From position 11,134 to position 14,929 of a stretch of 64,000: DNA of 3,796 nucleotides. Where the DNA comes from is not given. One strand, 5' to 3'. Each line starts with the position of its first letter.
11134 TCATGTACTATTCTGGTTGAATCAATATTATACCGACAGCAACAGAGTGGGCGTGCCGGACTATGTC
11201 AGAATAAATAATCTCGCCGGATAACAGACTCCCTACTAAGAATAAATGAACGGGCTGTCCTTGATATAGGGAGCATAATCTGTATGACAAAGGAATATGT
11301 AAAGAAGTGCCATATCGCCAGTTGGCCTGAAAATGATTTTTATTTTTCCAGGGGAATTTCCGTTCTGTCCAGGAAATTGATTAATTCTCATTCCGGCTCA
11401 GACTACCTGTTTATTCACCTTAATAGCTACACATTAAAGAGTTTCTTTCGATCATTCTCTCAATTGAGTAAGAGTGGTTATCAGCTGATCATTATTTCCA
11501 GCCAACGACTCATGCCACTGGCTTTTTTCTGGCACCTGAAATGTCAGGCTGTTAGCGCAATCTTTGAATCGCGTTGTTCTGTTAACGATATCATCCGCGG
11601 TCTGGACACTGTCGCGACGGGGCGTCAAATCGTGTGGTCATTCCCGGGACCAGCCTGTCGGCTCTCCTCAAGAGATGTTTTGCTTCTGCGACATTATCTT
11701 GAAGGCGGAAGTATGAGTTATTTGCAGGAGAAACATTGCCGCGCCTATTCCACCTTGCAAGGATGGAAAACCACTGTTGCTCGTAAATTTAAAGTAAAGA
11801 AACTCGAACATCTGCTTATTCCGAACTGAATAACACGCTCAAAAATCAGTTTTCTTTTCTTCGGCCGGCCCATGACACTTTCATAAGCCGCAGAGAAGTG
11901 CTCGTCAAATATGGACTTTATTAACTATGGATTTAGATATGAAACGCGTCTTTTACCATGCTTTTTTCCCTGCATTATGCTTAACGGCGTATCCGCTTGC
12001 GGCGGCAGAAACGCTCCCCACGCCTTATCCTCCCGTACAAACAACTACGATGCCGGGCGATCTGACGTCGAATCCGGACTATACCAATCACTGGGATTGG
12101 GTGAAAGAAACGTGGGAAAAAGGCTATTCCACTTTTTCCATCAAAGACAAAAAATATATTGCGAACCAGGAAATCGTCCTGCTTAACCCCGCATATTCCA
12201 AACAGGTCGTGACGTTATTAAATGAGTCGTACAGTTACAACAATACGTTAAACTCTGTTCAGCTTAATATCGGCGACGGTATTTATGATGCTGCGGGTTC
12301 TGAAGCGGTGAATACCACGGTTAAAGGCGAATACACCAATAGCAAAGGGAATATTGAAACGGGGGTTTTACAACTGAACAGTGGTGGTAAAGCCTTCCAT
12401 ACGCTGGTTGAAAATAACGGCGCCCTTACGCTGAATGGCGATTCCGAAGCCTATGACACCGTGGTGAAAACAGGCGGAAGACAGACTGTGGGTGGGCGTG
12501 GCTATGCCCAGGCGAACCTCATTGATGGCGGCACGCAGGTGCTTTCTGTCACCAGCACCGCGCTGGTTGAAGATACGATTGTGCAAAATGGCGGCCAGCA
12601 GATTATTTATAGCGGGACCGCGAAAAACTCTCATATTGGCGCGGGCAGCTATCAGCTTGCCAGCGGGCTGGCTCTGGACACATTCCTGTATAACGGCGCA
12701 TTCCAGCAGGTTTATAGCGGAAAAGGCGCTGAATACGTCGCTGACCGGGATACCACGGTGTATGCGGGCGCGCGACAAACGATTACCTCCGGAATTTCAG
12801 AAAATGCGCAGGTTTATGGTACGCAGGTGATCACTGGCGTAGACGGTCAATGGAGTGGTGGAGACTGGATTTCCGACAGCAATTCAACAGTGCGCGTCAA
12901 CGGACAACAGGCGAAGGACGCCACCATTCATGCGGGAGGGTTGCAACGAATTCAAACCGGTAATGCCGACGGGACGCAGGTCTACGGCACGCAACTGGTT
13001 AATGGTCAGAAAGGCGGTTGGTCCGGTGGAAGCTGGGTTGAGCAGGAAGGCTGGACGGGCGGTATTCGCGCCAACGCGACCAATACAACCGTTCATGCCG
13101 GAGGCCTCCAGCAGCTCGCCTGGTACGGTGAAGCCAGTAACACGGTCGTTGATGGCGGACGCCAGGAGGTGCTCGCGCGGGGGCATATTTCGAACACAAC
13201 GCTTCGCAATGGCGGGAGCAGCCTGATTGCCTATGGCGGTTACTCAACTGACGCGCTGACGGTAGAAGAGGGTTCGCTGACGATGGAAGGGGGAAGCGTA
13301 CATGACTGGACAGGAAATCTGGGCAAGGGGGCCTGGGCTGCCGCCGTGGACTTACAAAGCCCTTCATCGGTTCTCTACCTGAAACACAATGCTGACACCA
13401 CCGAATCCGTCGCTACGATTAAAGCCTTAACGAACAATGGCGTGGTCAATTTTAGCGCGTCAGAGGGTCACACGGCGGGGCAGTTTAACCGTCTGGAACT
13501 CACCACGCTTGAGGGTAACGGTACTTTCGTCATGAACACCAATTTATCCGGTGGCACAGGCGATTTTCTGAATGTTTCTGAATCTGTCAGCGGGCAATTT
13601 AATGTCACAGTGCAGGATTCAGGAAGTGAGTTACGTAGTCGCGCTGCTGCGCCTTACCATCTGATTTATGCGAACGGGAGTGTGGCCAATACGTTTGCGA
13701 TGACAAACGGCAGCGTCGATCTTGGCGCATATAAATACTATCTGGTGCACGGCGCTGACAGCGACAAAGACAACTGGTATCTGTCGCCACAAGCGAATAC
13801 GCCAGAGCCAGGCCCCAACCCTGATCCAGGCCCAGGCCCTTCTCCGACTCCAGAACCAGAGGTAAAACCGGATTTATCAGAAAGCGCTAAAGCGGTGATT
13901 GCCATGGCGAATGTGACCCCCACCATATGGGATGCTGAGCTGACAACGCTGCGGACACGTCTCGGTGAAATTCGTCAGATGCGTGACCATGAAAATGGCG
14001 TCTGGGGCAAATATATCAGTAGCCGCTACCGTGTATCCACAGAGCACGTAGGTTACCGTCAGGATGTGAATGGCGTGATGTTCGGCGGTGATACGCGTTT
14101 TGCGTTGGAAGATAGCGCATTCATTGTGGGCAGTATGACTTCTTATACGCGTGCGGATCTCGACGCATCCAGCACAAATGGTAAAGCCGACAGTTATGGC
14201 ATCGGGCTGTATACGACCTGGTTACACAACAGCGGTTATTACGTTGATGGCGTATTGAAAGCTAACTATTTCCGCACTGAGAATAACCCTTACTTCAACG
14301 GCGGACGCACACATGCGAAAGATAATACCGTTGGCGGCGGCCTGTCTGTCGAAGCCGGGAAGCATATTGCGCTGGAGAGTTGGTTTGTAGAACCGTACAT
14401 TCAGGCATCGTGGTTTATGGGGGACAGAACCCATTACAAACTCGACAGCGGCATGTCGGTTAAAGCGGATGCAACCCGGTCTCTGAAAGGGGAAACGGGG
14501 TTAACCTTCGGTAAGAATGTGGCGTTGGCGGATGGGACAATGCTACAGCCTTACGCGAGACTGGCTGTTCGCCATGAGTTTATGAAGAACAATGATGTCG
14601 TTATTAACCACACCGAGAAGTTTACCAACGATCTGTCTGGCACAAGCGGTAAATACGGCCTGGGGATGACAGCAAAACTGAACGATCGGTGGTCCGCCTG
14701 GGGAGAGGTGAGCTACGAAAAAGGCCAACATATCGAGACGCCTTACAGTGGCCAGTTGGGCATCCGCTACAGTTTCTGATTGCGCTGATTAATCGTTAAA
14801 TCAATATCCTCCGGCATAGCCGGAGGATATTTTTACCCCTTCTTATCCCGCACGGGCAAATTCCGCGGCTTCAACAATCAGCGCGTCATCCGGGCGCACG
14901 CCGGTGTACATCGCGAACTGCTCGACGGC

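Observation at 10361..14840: Low-GC insertion carrying a LuxR-type regulator and a 946-aa AIDA-like autotransporter, with no mobility genes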

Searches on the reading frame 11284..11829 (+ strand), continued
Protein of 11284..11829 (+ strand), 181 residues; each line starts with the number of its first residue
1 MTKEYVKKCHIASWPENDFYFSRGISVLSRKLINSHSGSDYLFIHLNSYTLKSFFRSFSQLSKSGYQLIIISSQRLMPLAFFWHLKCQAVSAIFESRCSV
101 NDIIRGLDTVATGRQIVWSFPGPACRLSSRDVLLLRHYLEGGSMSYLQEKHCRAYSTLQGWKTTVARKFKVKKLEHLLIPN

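Call 87: search_protein_families(library=pfam, proteins=[L009:5104-7158:+, L009:863-3709:-, L022:13729-16731:-, L028:3203-5797:+, L029:4144-5877:+], max_evalue=0.001)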
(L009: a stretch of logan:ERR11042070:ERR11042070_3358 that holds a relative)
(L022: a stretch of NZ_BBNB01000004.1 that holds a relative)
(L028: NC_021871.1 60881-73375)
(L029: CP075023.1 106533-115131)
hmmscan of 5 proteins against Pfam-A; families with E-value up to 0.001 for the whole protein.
L009:5104-7158:+ (685 aa): 5 families
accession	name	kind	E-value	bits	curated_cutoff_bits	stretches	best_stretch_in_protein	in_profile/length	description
PF11924.14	IAT_beta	-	5.2e-112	374.4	22.3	1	149-423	2-279/279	Inverse autotransporter, beta-domain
PF09134.16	Invasin_D3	-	2e-16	60.7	33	2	533-635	1-97/98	Invasin, domain 3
PF02369.22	Big_1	-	2.2e-11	44.1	34.9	1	643-685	2-44/93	Bacterial Ig-like domain (group 1)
PF01476.26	LysM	-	2.6e-05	24.5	20.9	1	73-116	5-43/43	LysM domain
PF18565.7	Glyco_hydro2_C5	-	0.00077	19.7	32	0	539-623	3-96/103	Glycoside hydrolase family 2 C-terminal domain 5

L009:863-3709:- (948 aa): 4 families
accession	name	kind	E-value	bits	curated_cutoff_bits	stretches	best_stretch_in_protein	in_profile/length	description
PF03797.25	Autotransporter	-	8e-43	147.4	26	1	667-926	1-254/255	Autotransporter beta-domain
PF18883.6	AC_1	-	3.4e-26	91.9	27.1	1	463-577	1-114/114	Autochaperone Domain Type 1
PF03212.20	Pertactin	-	2.2e-07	31.3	22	1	504-587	36-120/121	Pertactin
PF05887.16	Trypan_PARP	-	0.00055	20.4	100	0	591-626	67-102/134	Procyclic acidic repetitive protein (PARP)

L022:13729-16731:- (1000 aa): 3 families
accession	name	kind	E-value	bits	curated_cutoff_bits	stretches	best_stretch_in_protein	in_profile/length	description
PF03797.25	Autotransporter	-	1.1e-47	163.4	26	1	723-978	1-254/255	Autotransporter beta-domain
PF18883.6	AC_1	-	1.4e-31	109.3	27.1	1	511-630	1-114/114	Autochaperone Domain Type 1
PF03212.20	Pertactin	-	3.9e-12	46.6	22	1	514-644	2-120/121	Pertactin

L028:3203-5797:+ (864 aa): 5 families
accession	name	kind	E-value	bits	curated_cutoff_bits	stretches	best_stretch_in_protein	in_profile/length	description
PF03797.25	Autotransporter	-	2.5e-34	119.6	26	1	588-842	1-254/255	Autotransporter beta-domain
PF16168.11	AIDA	-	9.7e-27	93.3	27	3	246-295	13-63/63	Adhesin of bacterial autotransporter system, probable stalk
PF18883.6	AC_1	-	6.9e-24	84.5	27.1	1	406-511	6-113/114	Autochaperone Domain Type 1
PF13018.11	ESPR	-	8.3e-10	39.4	25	1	1-35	1-35/50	Extended Signal Peptide of Type V secretion system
PF03212.20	Pertactin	-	0.00088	19.6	22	1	416-521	16-119/121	Pertactin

L029:4144-5877:+ (577 aa): 1 family
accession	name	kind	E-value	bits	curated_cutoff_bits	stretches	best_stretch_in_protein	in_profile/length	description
PF03797.25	Autotransporter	-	9.1e-23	81.7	26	1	368-552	61-251/255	Autotransporter beta-domain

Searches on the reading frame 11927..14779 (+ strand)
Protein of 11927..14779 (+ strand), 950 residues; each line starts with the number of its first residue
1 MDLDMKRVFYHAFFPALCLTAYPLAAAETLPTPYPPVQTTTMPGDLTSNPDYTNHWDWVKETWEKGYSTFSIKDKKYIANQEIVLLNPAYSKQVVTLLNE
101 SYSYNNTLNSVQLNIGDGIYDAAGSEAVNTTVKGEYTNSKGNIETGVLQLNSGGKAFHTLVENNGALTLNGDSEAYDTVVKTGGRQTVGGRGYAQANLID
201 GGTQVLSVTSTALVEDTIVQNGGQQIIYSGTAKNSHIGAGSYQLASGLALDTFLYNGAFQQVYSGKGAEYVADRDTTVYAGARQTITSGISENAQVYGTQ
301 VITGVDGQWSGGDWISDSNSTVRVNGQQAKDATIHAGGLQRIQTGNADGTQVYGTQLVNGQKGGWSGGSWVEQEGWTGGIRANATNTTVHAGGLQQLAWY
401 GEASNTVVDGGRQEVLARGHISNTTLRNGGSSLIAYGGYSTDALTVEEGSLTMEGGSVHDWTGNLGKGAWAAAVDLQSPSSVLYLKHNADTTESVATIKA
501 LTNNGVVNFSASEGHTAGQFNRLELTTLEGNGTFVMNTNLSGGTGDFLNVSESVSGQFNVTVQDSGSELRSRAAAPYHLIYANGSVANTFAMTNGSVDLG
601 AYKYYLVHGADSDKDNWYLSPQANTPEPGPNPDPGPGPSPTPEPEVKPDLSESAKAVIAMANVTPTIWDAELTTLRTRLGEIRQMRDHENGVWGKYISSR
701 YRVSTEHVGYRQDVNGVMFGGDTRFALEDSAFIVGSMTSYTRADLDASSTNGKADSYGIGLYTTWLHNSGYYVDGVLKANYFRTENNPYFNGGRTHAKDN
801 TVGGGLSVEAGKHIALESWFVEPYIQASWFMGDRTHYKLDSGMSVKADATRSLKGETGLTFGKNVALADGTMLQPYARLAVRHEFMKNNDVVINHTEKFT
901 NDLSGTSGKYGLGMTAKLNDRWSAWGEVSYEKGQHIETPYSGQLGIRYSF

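Call 3: search_protein_families(library=pfam, proteins=[window:11927-14779:+], max_evalue=0.01)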
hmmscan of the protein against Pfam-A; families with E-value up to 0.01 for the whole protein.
window:11927-14779:+ (950 aa): 3 families
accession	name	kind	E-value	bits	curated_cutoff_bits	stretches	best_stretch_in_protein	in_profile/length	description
PF03797.25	Autotransporter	-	3.9e-49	168.1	26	1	692-928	1-254/255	Autotransporter beta-domain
PF03212.20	Pertactin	-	2.9e-24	85.8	22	1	503-620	7-120/121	Pertactin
PF16168.11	AIDA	-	1.2e-10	41.7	27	2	152-196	12-56/63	Adhesin of bacterial autotransporter system, probable stalk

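Call 7: search_protein_families(library=ncbifam, proteins=[window:11927-14779:+], max_evalue=1)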
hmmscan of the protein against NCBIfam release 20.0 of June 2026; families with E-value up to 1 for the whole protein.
window:11927-14779:+ (950 aa): 8 families
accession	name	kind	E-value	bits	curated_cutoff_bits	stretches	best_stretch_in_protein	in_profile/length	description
TIGR01414.1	autotrans_barl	domain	1.2e-103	347.4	16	1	517-950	2-432/432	autotransporter outer membrane beta-barrel domain-containing protein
NF040482.1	auto_BafA_Cterm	equivalog_domain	5.9e-77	259.6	700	2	328-950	8-643/643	BafA family autotransporter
NF011422.0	PRK14849.1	exception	1.7e-18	65.3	2335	1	500-950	1332-1806/1806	ECSE_1600 family autotransporter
NF033176.1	auto_AIDA-I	exception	6.5e-17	60.3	1200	2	144-465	196-514/1287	autotransporter adhesin AIDA-I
TIGR04415.1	O_hepto_targRPT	repeat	1.5e-14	53.7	30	4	384-417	2-36/38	strand-loop-strand repeat protein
NF033177.1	auto_Ag43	equivalog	0.0015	16.7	1200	1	121-268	131-265/948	Ag43/Cah family autotransporter adhesin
NF033186.1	internalin_K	exception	0.28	9.6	1100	1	624-658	508-542/604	class 1 internalin InlK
NF033845.1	MSCRAMM_ClfB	exception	0.77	7.6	999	0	626-649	560-583/871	MSCRAMM family adhesin clumping factor ClfB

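Call 61: search_solved_structures(query=window:11939-14779:+, max_evalue=0.001)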
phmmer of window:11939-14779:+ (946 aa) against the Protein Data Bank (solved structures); distinct sequences matched with E-value up to 0.001: 21.
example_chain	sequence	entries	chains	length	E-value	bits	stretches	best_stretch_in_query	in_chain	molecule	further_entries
7akv_G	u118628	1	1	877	4e-36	127.6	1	498-946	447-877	Vag8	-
3qq2_A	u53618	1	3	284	1.9e-33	118.8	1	666-946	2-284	BrkA autotransporter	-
3aeh_A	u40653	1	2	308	6.1e-14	54.2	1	651-946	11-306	Hemoglobin-binding protease hbp autotransporter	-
3slt_A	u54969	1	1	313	1.4e-09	39.8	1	653-916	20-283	Serine protease espP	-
8spr_F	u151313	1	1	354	1.8e-09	39.4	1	653-916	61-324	Serine protease EspP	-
3slj_A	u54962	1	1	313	1.8e-09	39.4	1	654-916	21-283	Serine protease espP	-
7ye6_P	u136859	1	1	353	2.1e-09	39.2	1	654-892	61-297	Serine protease EspP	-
8q0g_P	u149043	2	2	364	2.2e-09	39.1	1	653-892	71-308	Serine protease EspP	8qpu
8bo2_P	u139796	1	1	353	2.3e-09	39.1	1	654-892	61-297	Serine protease EspP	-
8bnz_P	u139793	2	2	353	2.4e-09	39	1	654-892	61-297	Serine protease EspP | EspP epsilon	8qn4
3slo_A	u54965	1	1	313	2.5e-09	38.9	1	654-916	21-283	Serine protease espP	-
7ye4_P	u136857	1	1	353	3.8e-09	38.3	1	654-892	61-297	Serine protease EspP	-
2iou_G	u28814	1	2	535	8.8e-09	37.1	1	491-605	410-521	Pertactin Extracellular Domain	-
7tsz_P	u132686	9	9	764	9e-09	37.1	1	654-892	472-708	Maltose/maltodextrin-binding periplasmic protein,Serine protease EspP chimera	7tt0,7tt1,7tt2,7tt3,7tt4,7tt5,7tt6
1dab_A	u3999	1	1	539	1.2e-08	36.8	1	491-605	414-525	P.69 PERTACTIN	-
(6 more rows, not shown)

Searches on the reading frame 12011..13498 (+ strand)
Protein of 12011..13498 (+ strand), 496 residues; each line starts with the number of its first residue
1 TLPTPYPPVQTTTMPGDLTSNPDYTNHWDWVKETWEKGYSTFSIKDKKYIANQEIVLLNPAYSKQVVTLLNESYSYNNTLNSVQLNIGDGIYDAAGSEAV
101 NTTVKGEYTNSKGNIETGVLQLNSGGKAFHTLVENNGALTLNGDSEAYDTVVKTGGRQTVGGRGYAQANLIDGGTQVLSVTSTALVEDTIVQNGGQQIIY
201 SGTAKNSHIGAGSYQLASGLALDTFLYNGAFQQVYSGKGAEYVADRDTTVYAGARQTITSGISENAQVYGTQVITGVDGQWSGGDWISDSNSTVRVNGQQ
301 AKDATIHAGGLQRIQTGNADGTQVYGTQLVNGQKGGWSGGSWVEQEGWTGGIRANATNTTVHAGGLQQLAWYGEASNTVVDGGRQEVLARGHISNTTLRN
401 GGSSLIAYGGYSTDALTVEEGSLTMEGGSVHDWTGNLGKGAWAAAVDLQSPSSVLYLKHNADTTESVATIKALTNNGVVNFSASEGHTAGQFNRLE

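Call 60: find_homologous_proteins(query=window:12011-13498:+, max_evalue=1e-10)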
Query window:12011-13498:+ (496 aa): 7 proteins with E <= 1e-10 among 8000 candidates.
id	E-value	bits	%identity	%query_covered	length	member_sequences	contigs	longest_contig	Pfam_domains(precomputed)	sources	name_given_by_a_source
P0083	5.4e-257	871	93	86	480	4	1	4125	PF16168.12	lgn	-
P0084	8.3e-200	683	64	100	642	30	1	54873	PF03212.21,PF16168.12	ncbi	ncbi:MAG: pertactin-like passenger domain-containing protein, partial [Hafnia paralvei]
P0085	4.3e-115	403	45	100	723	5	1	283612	PF03212.21,PF16168.12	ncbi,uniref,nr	ncbi:outer membrane autotransporter barrel domain-containing protein [Pragia fontium DSM 5563 = ATCC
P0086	2.7e-90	322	50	68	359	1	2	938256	PF16168.12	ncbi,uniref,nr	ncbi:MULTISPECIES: hypothetical protein [Limnobaculum]|uniref:hypothetical protein n=1 Tax=Limnobacu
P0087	8.8e-87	310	37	100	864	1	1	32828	PF03212.21,PF03797.26,PF16168.12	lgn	-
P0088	4.9e-83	298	49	69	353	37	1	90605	PF16168.12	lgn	-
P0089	1.3e-17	82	92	10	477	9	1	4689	PF03212.21,PF03797.26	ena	-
